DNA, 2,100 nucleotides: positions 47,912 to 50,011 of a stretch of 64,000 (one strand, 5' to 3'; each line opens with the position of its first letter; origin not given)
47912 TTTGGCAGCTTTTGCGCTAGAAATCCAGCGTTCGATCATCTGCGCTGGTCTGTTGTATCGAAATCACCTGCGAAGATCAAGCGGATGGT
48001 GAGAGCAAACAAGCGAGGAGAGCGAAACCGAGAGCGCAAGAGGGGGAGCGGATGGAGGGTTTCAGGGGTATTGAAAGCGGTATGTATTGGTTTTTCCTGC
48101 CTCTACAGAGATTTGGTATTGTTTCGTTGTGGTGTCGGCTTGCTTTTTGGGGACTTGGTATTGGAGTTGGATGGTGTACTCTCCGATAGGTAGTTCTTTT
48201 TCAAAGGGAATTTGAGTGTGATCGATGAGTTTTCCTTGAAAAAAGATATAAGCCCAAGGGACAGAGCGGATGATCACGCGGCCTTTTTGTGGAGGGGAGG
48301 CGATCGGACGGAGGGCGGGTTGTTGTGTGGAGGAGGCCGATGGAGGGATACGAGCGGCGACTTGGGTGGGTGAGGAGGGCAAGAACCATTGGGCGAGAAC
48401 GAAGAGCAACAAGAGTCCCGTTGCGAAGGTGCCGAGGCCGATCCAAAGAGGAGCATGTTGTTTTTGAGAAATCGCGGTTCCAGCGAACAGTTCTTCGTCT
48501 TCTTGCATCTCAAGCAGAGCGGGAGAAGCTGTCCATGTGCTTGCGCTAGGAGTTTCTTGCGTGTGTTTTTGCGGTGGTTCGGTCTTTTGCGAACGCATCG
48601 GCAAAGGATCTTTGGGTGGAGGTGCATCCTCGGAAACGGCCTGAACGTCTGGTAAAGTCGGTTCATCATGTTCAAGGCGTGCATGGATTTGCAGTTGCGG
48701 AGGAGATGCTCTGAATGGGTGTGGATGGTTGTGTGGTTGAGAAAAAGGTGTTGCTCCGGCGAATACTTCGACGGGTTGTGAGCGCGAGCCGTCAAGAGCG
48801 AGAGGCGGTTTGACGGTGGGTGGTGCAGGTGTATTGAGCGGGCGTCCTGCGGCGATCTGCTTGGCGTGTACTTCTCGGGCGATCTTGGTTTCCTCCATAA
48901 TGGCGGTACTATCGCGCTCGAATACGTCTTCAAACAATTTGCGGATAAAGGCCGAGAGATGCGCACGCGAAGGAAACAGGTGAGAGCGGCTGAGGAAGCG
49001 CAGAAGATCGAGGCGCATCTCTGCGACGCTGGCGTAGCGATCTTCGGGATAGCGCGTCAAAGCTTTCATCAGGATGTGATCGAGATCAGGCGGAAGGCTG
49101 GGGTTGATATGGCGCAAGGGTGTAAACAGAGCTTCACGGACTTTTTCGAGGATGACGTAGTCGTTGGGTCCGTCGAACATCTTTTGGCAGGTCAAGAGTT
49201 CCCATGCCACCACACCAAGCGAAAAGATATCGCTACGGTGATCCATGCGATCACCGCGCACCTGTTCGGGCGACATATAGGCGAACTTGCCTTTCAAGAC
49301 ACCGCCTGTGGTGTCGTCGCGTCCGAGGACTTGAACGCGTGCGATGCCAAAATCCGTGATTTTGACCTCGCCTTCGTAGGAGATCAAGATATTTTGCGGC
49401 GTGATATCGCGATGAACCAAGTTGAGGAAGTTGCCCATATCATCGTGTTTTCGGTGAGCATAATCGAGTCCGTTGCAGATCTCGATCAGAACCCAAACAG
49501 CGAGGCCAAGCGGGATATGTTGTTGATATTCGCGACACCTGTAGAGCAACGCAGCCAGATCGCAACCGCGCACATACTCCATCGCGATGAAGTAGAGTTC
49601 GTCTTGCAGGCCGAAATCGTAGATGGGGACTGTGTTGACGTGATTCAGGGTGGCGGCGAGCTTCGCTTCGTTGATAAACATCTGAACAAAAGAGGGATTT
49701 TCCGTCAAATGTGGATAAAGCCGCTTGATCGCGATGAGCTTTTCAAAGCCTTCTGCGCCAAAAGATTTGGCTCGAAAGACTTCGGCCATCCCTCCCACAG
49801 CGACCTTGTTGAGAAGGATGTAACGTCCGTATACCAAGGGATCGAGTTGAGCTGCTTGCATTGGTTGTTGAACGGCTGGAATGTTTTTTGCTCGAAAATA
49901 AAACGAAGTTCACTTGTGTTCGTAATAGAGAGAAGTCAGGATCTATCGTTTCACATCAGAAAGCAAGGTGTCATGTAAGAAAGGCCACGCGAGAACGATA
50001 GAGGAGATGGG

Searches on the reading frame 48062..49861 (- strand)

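Call 5: search_protein_families(library=pfam, proteins=[window:48062-49861:-], max_evalue=0.01)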
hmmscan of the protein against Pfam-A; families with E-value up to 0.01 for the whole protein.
window:48062-49861:- (599 aa): 2 families
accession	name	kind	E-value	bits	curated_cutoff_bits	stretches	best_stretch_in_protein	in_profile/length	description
PF00069.31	Pkinase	-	5.1e-34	118.3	31.7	1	17-277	4-253/263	Protein kinase domain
PF07714.23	PK_Tyr_Ser-Thr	-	6.9e-33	114.5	23.1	1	18-276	5-249/258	Protein tyrosine and serine/threonine kinase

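Call 6: search_protein_families(library=ncbifam, proteins=[window:48062-49861:-], max_evalue=0.01)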
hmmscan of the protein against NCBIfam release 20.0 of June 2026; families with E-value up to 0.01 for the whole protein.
window:48062-49861:- (599 aa): 12 families
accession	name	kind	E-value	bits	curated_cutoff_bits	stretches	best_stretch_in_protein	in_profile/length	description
NF033483.0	PknB_PASTA_kin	equivalog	1.1e-79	269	450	1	10-330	5-299/563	Stk1 family PASTA domain-containing Ser/Thr kinase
NF052427.1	StpK7MSMEG_1200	equivalog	1.4e-38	132.7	900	1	8-284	3-263/601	serine/threonine protein kinase StpK7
NF009651.0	PRK13184.1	equivalog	7.8e-34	116.8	839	1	12-296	2-297/932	serine/threonine-protein kinase PknD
NF047741.1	antiphage_MADS6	equivalog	1.6e-29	102.9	460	2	127-290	307-461/612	methylation-associated defense system protein kinase MAD6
TIGR03903.1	TOMM_kin_cyc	equivalog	3e-18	65.1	705.75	1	43-282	6-240/1267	TOMM system kinase/cyclase fusion protein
NF053615.1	SerThrKinAfsKStmc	equivalog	1.3e-17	63.8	1300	1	2-448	3-408/809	protein serine/threonine kinase AfsK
NF038150.1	lanthi_synth_IV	equivalog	6.7e-13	47.8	650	1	9-292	186-459/851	class IV lanthionine synthetase LanL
NF033442.0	BREX_PglW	equivalog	1.3e-12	46.3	990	1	65-285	260-482/1391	BREX system serine/threonine kinase PglW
NF043056.1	T4SS_LegK1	equivalog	7.2e-09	34.8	550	1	63-218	126-279/516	Dot/Icm T4SS effector kinase LegK1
NF038151.1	lanthi_synth_III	equivalog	1.6e-05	23.5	575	1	62-224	270-424/833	class III lanthionine synthetase LanKC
TIGR03724.2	arch_bud32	equivalog_domain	0.00042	19.9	125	1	64-178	42-135/193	KEOPS complex kinase/ATPase Bud32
NF011463.0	PRK14879.1-4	equivalog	0.007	15.8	188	0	19-177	22-163/237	Kae1-associated kinase Bud32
